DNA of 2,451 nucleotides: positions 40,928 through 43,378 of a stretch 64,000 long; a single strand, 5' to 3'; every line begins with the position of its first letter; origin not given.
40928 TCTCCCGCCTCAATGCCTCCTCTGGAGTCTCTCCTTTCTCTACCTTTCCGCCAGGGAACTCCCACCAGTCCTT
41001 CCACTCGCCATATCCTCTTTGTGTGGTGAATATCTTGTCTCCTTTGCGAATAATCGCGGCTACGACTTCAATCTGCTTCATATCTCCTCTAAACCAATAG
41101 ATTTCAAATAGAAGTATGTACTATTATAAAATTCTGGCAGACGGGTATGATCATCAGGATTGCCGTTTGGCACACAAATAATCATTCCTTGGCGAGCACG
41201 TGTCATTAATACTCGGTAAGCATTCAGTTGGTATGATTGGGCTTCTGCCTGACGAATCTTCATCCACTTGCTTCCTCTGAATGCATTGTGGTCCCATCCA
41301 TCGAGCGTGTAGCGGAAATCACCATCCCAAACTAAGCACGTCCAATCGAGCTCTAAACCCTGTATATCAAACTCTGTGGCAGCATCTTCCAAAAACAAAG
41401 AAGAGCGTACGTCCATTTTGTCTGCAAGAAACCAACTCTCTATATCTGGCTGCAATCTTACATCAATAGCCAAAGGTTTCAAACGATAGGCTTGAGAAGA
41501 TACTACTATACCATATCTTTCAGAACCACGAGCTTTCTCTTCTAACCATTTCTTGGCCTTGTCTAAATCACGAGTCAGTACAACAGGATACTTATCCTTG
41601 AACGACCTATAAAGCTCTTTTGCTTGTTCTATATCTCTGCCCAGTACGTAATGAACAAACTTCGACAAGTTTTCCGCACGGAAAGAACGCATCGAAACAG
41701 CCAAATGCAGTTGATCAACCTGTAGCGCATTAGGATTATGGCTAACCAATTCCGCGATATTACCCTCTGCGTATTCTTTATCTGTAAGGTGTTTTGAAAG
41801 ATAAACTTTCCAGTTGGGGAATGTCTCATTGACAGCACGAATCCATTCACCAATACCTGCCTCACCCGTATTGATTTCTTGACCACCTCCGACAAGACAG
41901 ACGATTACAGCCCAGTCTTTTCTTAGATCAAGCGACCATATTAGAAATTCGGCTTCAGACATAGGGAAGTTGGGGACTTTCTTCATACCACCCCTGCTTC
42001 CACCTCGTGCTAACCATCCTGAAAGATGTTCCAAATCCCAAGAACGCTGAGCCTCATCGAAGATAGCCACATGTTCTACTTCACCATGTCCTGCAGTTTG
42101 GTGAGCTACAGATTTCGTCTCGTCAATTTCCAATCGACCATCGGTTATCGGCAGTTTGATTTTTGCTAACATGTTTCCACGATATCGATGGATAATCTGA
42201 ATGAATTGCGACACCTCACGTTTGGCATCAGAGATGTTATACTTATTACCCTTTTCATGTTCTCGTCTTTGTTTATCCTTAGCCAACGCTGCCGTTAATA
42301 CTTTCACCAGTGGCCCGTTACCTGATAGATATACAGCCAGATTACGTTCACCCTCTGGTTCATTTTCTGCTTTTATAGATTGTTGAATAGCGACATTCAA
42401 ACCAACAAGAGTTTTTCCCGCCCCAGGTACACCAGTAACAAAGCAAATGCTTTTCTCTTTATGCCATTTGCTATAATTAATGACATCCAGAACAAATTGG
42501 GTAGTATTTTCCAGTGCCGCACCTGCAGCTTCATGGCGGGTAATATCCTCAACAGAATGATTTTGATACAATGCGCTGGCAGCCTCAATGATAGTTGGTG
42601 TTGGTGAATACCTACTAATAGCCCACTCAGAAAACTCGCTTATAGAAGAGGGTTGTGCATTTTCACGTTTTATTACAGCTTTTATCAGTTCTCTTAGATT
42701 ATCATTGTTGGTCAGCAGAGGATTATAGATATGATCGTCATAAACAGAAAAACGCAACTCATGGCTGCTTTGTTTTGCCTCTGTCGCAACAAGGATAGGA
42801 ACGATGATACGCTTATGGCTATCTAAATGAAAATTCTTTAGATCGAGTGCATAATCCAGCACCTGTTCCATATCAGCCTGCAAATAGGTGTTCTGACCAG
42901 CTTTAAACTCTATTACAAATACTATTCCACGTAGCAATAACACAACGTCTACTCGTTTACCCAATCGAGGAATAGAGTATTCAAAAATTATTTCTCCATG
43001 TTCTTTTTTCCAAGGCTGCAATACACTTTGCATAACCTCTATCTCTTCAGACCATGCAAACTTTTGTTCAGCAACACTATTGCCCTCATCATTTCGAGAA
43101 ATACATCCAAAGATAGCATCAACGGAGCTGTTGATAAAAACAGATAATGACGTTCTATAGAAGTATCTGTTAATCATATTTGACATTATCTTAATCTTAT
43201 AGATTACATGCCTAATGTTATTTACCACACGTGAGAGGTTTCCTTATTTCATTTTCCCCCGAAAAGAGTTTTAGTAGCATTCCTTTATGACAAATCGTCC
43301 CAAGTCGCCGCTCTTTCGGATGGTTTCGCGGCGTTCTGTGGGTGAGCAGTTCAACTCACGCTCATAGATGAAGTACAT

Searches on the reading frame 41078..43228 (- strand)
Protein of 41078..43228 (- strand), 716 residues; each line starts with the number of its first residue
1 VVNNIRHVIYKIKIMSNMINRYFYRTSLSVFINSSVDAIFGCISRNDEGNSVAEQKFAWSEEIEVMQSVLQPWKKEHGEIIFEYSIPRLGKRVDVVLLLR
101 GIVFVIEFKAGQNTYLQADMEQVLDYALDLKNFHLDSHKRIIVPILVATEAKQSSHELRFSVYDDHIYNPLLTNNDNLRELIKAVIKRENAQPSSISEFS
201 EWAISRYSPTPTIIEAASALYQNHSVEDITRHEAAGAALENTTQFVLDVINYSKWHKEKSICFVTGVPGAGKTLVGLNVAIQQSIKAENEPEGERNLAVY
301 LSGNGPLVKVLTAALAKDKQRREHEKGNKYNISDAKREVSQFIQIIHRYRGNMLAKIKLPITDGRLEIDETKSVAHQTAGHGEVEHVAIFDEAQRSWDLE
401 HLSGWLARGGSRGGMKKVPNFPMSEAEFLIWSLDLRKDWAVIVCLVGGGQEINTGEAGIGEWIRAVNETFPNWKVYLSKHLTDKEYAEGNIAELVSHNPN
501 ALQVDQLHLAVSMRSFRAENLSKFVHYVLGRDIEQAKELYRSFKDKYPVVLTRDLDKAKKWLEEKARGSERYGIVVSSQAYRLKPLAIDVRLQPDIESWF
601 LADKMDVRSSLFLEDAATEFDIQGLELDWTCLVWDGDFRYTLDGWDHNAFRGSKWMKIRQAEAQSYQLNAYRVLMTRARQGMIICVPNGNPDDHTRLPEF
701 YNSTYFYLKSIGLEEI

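Call 88: search_protein_families(library=pfam, proteins=[window:41078-43228:-], max_evalue=0.001)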
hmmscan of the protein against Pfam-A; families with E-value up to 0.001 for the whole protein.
window:41078-43228:- (716 aa): 1 family
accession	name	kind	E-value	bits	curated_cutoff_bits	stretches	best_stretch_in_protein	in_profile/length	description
PF09848.15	SLFN-g3_helicase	-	5e-72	243.6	24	1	259-687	1-353/354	Schlafen group 3, DNA/RNA helicase domain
